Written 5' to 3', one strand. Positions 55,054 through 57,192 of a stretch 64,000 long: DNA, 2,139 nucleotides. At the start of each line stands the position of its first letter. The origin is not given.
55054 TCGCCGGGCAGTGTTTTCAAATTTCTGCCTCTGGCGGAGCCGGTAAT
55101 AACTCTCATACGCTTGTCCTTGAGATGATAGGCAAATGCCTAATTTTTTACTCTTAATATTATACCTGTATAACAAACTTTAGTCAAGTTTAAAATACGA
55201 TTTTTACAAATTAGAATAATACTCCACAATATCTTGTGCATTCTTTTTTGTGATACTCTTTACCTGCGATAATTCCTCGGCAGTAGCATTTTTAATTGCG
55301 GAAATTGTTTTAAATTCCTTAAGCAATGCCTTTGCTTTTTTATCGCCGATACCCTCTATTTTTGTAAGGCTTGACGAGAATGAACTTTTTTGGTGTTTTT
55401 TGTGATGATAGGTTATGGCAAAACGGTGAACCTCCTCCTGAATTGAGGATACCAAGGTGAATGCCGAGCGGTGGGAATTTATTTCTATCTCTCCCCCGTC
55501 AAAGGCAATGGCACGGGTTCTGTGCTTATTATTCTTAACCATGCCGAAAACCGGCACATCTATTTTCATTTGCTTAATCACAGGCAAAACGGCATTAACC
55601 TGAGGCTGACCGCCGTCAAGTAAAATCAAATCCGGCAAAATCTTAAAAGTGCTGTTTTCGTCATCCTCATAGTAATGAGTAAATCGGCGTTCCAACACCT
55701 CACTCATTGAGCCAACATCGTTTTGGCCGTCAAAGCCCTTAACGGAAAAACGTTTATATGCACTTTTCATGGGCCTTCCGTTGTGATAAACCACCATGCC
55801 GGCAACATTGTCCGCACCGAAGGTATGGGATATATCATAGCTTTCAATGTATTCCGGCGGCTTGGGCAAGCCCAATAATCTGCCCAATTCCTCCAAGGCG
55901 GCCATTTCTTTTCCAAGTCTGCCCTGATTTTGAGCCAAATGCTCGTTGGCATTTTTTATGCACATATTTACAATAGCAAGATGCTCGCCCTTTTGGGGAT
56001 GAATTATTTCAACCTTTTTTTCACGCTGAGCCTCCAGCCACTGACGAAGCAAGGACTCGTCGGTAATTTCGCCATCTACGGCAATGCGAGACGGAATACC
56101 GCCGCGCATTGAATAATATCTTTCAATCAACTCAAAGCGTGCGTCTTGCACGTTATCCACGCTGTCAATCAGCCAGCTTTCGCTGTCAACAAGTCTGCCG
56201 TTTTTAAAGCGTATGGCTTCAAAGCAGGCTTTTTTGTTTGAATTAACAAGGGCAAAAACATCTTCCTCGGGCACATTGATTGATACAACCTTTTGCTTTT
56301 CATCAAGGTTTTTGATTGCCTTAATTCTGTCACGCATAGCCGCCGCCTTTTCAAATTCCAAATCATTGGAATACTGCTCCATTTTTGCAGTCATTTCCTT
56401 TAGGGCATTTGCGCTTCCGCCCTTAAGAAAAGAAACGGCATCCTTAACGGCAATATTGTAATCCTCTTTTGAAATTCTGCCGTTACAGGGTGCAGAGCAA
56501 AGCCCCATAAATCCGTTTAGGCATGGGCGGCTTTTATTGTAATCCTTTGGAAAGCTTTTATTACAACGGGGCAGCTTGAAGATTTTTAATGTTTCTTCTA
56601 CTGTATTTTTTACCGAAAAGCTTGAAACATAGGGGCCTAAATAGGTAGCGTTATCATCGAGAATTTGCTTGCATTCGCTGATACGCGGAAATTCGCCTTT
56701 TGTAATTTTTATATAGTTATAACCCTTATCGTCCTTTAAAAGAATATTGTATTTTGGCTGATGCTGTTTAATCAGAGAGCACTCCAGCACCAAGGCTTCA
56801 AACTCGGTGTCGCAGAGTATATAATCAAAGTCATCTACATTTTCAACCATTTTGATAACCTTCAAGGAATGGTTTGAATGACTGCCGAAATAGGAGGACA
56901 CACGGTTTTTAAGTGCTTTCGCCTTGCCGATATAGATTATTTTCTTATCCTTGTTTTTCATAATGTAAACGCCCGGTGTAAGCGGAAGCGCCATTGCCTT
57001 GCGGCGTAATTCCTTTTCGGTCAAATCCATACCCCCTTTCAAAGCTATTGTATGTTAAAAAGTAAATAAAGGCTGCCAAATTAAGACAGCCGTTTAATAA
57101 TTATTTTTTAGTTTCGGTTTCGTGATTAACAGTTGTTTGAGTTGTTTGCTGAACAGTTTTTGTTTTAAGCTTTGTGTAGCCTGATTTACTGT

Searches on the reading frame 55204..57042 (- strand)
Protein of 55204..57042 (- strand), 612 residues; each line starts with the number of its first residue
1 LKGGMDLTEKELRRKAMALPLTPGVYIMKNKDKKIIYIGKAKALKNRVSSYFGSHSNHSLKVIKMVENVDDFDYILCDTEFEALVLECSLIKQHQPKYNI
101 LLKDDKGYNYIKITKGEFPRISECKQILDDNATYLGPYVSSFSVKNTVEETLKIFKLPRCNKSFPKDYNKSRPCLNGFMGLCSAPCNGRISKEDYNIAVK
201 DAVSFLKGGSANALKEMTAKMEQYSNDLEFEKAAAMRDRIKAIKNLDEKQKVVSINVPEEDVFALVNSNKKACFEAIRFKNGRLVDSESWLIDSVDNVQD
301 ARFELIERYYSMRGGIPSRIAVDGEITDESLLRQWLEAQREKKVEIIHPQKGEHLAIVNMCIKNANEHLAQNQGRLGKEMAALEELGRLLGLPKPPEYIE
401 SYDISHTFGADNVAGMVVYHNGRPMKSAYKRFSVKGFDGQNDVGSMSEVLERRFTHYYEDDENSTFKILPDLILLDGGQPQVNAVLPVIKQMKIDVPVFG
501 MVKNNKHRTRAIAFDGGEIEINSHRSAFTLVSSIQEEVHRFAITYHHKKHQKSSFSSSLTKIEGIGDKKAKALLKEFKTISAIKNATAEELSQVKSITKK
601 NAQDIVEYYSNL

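Call 17: search_protein_families(library=pfam, proteins=[window:55204-57042:-], max_evalue=0.001)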
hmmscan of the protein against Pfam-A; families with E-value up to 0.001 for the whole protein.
window:55204-57042:- (612 aa): 9 families
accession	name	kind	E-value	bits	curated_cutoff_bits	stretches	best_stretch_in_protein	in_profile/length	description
PF08459.17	UvrC_RNaseH_dom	-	1.8e-48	164.8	22.3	1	388-543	2-159/159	UvrC RNAse H endonuclease domain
PF22920.2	UvrC_RNaseH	-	5.1e-26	91.3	24.3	1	260-371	2-115/116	UvrC Ribonuclease H-like domain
PF14520.12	HHH_5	-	5.4e-12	46.4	27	1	558-607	3-53/57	Helix-hairpin-helix domain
PF01541.30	GIY-YIG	-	1.2e-11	45.2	22.6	1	24-99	3-78/78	GIY-YIG catalytic domain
PF12826.13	HHH_2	-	1.7e-10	41.3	27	1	562-611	8-57/64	Helix-hairpin-helix motif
PF02151.25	UVR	-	4.1e-09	36.3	21.5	1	213-245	3-35/36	UvrB/uvrC motif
PF00633.29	HHH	-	0.0001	22.4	24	0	558-574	12-28/30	Helix-hairpin-helix motif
PF12836.13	HHH_3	-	0.00034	21.1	27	0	585-608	10-33/65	Helix-hairpin-helix motif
PF00416.27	Ribosomal_S13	-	0.0008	20.2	31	0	552-609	10-69/128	Ribosomal protein S13/S18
